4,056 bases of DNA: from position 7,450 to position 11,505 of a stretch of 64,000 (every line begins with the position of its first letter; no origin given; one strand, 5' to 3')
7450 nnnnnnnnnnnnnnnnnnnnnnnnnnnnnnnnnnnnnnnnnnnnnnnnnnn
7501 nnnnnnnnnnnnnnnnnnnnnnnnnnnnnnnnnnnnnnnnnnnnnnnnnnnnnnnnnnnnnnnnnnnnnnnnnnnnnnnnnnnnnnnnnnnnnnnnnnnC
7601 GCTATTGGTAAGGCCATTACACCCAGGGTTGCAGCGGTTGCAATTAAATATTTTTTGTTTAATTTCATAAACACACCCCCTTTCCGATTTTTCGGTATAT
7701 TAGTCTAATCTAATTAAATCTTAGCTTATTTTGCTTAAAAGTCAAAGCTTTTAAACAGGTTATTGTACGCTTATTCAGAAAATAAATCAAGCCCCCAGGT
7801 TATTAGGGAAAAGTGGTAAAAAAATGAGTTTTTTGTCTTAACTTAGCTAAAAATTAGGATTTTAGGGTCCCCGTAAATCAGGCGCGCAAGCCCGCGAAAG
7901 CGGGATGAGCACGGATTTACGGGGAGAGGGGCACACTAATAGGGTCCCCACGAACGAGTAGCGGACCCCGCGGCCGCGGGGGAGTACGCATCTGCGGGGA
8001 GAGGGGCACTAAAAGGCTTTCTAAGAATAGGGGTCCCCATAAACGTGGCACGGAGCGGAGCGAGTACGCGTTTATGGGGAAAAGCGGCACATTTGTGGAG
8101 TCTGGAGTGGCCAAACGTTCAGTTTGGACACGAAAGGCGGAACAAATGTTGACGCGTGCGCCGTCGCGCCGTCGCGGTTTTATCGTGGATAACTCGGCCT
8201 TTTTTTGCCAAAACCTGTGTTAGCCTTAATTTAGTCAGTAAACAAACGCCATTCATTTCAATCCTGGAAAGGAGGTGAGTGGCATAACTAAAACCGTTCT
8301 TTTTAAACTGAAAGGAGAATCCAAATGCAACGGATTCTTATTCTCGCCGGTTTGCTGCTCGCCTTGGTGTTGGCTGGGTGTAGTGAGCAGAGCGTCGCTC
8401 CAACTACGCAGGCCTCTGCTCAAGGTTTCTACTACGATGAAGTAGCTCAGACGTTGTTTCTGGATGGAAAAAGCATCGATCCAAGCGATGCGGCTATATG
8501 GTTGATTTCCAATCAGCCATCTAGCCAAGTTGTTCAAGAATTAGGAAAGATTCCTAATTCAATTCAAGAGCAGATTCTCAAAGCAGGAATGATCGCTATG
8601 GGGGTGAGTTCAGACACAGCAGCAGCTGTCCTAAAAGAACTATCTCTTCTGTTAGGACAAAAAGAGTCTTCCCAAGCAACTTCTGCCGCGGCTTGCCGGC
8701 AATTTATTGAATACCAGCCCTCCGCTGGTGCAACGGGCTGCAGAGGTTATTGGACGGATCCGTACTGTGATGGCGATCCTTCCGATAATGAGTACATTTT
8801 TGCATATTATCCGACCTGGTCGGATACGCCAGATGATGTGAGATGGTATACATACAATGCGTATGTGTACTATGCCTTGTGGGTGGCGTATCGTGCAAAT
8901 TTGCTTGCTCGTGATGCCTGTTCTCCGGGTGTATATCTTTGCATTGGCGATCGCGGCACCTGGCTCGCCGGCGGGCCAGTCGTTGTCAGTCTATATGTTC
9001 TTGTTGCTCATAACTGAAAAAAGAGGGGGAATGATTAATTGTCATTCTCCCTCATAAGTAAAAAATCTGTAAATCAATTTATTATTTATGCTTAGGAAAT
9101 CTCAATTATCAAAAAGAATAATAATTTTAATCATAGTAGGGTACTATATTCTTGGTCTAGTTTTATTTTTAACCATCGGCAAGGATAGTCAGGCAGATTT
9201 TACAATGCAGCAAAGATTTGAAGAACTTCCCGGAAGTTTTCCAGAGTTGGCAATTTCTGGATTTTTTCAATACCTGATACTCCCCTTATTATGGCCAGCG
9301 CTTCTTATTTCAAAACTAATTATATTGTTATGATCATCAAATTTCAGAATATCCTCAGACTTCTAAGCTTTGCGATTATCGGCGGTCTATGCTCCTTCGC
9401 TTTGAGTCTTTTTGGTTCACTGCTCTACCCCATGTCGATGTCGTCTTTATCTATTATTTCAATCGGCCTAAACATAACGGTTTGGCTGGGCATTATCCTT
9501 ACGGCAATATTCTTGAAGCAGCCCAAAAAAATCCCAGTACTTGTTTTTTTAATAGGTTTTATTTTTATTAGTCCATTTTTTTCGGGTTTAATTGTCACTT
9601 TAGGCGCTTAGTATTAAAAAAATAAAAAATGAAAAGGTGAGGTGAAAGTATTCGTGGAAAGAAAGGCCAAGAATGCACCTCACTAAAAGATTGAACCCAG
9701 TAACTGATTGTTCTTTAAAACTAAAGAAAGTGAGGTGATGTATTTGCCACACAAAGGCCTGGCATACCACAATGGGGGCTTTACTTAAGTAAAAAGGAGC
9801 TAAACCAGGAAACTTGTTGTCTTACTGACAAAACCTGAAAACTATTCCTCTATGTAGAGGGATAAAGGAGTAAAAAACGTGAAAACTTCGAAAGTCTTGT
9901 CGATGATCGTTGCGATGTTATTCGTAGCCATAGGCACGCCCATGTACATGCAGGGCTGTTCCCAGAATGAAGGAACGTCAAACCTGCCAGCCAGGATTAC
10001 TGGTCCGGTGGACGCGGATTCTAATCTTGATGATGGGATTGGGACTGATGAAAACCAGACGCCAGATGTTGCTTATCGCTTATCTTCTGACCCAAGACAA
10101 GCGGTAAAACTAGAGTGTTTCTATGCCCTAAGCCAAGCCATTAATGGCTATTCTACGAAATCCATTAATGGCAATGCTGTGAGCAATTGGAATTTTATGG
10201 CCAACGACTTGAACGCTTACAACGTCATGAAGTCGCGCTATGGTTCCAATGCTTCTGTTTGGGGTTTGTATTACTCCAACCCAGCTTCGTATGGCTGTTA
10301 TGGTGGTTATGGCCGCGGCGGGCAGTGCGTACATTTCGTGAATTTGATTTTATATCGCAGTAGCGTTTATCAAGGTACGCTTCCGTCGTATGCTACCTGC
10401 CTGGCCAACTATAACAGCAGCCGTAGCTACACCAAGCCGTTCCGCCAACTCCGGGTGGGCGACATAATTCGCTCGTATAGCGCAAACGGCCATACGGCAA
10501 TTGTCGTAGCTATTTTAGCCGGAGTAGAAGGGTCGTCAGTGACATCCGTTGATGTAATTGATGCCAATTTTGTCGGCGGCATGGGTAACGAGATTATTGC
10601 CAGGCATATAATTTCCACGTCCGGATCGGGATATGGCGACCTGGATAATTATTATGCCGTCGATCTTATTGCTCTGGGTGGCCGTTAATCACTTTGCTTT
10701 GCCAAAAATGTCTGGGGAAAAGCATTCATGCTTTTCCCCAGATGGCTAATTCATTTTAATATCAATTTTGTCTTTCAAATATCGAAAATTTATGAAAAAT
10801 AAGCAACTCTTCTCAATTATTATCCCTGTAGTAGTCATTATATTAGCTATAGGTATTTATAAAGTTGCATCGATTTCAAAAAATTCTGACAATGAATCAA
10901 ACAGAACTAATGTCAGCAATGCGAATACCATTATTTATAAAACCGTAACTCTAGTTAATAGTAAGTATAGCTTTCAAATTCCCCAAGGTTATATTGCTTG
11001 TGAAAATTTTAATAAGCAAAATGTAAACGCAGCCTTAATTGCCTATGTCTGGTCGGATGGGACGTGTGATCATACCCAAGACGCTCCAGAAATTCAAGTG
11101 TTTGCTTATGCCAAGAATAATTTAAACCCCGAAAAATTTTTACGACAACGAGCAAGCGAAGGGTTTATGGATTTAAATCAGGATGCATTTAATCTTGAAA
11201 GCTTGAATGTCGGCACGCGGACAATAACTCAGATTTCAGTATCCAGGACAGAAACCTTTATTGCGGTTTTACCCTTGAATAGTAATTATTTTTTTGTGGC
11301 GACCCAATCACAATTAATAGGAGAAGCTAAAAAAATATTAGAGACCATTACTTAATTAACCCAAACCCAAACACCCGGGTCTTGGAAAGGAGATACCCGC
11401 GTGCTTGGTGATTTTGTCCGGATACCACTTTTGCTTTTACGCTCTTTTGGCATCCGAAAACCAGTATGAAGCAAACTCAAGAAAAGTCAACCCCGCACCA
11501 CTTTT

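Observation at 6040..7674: Tandem array of four VirB2/TrbC-like pilin paralogs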

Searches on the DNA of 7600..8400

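Call 79: search_rna_families(source=window, start=7600, end=8400, threshold=evalue, max_evalue=1)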
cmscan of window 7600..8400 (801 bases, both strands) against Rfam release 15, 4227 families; matches with E-value up to 1: 0.
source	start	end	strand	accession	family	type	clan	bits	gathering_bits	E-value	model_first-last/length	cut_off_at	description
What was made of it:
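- Tried and rejected: No match at E <= 1 (call 79).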

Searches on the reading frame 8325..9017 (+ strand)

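Call 9: search_protein_families(library=pfam, proteins=[window:8325-9017:+], max_evalue=0.01)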
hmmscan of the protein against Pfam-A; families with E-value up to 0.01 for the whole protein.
window:8325-9017:+ (230 aa): 0 families

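Call 90: search_protein_families(library=pfam, proteins=[window:8325-9017:+], max_evalue=1)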
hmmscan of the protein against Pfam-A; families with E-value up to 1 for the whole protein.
window:8325-9017:+ (230 aa): 1 family
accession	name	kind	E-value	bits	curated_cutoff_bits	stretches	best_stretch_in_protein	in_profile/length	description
PF08139.17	LPAM_1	-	0.015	16.1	20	1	1-20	1-18/18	Prokaryotic membrane lipoprotein lipid attachment site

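Call 91: search_protein_families(library=ncbifam, proteins=[window:8325-9017:+], max_evalue=0.1)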
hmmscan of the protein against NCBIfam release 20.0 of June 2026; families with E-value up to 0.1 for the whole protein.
window:8325-9017:+ (230 aa): 2 families
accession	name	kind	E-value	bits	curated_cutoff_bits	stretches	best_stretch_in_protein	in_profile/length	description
NF033894.1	Eex_IncN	subfamily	0.059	13.3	33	0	4-23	3-22/65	EexN family lipoprotein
TIGR02722.1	lp_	equivalog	0.092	12.7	110.55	0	7-31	5-29/189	penicillin-binding protein activator LpoB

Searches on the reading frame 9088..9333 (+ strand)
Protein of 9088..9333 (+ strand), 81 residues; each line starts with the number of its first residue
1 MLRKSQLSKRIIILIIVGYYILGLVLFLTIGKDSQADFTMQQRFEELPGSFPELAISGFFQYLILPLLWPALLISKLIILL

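Call 90: search_protein_families(library=pfam, proteins=[window:9088-9333:+], max_evalue=1)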
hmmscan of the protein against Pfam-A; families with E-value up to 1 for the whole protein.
window:9088-9333:+ (81 aa): 1 family
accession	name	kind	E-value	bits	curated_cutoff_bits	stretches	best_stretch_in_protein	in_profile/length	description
PF19865.4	DUF6338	-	0.074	13.1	26.5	1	3-73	32-102/205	Family of unknown function (DUF6338)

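Call 91: search_protein_families(library=ncbifam, proteins=[window:9088-9333:+], max_evalue=0.1)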
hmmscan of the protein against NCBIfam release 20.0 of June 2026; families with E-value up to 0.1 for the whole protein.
window:9088-9333:+ (81 aa): 0 families

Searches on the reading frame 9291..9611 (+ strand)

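Call 90: search_protein_families(library=pfam, proteins=[window:9291-9611:+], max_evalue=1)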
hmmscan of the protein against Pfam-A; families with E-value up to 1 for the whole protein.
window:9291-9611:+ (106 aa): 1 family
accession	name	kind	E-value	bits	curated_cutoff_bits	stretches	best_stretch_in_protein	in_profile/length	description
PF20048.4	DUF6450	-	0.19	12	25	1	58-105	14-61/68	Domain of unknown function (DUF6450)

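Call 91: search_protein_families(library=ncbifam, proteins=[window:9291-9611:+], max_evalue=0.1)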
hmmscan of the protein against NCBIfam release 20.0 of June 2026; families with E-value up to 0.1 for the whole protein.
window:9291-9611:+ (106 aa): 0 families

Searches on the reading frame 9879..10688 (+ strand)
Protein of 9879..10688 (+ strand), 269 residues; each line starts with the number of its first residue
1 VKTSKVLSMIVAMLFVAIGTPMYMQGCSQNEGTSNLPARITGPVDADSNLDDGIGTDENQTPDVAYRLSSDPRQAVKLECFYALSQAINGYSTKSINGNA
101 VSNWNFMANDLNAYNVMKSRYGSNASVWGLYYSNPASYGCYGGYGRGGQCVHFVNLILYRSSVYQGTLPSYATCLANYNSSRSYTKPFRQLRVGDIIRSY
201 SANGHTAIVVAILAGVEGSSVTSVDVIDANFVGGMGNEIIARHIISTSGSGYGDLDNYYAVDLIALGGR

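Call 9: search_protein_families(library=pfam, proteins=[window:9879-10688:+], max_evalue=0.01)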
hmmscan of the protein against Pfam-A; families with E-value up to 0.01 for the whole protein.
window:9879-10688:+ (269 aa): 1 family
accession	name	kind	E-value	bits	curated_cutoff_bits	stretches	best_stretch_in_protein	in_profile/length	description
PF05257.22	CHAP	-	0.00012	22.9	26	1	142-214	4-71/81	CHAP domain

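Call 90: search_protein_families(library=pfam, proteins=[window:9879-10688:+], max_evalue=1)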
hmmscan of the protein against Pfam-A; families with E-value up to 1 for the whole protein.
window:9879-10688:+ (269 aa): 1 family
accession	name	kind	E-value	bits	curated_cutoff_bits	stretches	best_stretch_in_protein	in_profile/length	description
PF05257.22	CHAP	-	0.00012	22.9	26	1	142-214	4-71/81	CHAP domain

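Call 91: search_protein_families(library=ncbifam, proteins=[window:9879-10688:+], max_evalue=0.1)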
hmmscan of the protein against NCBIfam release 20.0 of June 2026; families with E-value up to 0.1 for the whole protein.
window:9879-10688:+ (269 aa): 0 families

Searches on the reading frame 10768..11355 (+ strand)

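Call 9: search_protein_families(library=pfam, proteins=[window:10768-11355:+], max_evalue=0.01)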
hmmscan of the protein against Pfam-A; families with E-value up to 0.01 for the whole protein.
window:10768-11355:+ (195 aa): 1 family
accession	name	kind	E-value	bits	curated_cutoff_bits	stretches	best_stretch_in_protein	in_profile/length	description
PF19470.4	DUF6007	-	0.0016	18.8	26.7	1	9-39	29-60/65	Family of unknown function (DUF6007)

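Call 90: search_protein_families(library=pfam, proteins=[window:10768-11355:+], max_evalue=1)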
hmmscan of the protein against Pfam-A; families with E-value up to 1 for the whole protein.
window:10768-11355:+ (195 aa): 3 families
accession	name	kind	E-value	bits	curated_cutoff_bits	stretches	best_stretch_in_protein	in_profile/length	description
PF19470.4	DUF6007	-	0.0016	18.8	26.7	1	9-39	29-60/65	Family of unknown function (DUF6007)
PF20130.4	DUF6520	-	0.015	16.1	25.4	1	9-51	1-40/83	Family of unknown function (DUF6520)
PF16405.10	DUF5013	-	0.023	15.3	28.5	1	50-91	59-97/149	Domain of unknown function (DUF5013)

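Call 91: search_protein_families(library=ncbifam, proteins=[window:10768-11355:+], max_evalue=0.1)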
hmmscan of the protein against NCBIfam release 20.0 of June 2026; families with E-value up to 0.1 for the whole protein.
window:10768-11355:+ (195 aa): 0 families
